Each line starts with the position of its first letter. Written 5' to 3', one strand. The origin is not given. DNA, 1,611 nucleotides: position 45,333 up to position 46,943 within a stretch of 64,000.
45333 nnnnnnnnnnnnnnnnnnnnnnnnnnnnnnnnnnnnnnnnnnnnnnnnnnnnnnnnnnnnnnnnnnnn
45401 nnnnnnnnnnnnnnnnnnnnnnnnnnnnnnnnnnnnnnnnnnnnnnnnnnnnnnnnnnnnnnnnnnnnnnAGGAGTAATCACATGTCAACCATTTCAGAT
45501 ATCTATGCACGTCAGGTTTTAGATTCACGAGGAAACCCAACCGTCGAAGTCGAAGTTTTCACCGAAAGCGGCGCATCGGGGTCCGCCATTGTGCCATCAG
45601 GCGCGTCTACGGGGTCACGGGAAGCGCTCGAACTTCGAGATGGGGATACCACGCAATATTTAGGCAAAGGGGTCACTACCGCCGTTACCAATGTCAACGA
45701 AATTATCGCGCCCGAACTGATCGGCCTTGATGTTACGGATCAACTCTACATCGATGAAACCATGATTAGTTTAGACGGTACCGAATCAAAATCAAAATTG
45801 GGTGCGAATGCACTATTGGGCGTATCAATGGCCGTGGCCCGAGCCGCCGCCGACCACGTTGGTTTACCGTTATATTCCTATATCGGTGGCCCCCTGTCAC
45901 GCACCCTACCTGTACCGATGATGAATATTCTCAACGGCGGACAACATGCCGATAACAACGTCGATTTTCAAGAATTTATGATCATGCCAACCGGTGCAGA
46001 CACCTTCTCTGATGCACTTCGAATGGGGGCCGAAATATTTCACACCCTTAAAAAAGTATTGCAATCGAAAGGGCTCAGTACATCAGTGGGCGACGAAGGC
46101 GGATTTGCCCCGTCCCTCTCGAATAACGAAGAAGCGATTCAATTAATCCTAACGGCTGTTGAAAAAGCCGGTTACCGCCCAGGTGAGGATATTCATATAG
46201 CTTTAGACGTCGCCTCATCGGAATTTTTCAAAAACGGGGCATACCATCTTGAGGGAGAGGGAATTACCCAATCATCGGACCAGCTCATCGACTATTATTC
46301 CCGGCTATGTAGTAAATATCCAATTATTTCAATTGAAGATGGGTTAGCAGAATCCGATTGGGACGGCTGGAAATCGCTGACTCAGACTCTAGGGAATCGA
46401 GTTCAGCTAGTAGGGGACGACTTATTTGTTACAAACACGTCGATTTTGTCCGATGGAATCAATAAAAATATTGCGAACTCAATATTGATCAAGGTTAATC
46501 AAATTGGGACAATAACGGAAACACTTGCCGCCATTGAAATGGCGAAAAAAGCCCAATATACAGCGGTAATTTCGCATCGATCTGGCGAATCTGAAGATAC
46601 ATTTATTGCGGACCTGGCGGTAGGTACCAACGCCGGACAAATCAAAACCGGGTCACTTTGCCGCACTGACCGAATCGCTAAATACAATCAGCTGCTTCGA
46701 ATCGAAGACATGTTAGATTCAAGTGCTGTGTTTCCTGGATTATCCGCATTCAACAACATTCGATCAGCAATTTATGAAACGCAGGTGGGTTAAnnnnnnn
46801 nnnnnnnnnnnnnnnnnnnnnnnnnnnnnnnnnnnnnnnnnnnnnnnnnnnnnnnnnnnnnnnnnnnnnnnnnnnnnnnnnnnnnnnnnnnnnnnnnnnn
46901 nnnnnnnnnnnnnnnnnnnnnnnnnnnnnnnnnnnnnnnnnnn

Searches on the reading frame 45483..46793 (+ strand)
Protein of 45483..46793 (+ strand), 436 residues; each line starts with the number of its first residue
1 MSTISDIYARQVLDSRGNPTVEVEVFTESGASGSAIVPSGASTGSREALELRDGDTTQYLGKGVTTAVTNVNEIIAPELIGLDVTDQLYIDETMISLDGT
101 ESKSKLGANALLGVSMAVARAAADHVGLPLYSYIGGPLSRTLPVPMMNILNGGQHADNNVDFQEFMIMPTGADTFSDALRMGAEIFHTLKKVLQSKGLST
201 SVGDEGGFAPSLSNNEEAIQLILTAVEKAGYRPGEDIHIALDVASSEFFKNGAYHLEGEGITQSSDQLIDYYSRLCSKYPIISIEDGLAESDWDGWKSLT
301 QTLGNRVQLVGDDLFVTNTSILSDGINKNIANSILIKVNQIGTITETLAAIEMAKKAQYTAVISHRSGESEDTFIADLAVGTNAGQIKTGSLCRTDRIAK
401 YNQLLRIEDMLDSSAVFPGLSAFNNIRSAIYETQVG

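Call 70: list_cluster_members(proteins=[window:45483-46793:+, window:34200-36761:-, window:28028-30649:-, window:55797-57140:+, window:3568-4476:-, window:26745-28034:-])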
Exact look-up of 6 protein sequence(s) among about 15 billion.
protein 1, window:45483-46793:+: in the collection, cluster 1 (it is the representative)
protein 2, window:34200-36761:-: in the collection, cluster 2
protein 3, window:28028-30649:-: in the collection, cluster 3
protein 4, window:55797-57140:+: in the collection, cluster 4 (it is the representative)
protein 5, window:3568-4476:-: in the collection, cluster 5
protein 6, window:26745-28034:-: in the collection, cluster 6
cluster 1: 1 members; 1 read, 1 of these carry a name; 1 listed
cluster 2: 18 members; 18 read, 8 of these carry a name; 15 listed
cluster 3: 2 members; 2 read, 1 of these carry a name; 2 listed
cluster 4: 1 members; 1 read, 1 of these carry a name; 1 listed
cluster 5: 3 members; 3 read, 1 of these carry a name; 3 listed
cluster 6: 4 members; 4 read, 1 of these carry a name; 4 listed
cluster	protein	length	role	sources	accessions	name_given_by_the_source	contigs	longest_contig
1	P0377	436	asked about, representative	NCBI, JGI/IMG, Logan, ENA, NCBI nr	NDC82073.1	phosphopyruvate hydratase [bacterium]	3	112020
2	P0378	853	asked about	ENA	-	-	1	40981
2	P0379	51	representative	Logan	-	-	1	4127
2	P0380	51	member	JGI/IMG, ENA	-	hypothetical protein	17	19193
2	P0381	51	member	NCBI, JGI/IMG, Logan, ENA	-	hypothetical protein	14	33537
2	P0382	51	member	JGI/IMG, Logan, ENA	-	hypothetical protein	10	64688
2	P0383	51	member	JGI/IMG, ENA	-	hypothetical protein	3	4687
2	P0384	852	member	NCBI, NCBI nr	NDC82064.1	ATP-dependent chaperone ClpB [bacterium]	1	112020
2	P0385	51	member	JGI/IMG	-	hypothetical protein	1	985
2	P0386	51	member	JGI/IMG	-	hypothetical protein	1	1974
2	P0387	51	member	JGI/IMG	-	hypothetical protein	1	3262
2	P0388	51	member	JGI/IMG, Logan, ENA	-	-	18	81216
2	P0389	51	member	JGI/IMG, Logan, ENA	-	-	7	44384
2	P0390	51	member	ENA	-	-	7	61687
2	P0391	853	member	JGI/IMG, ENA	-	-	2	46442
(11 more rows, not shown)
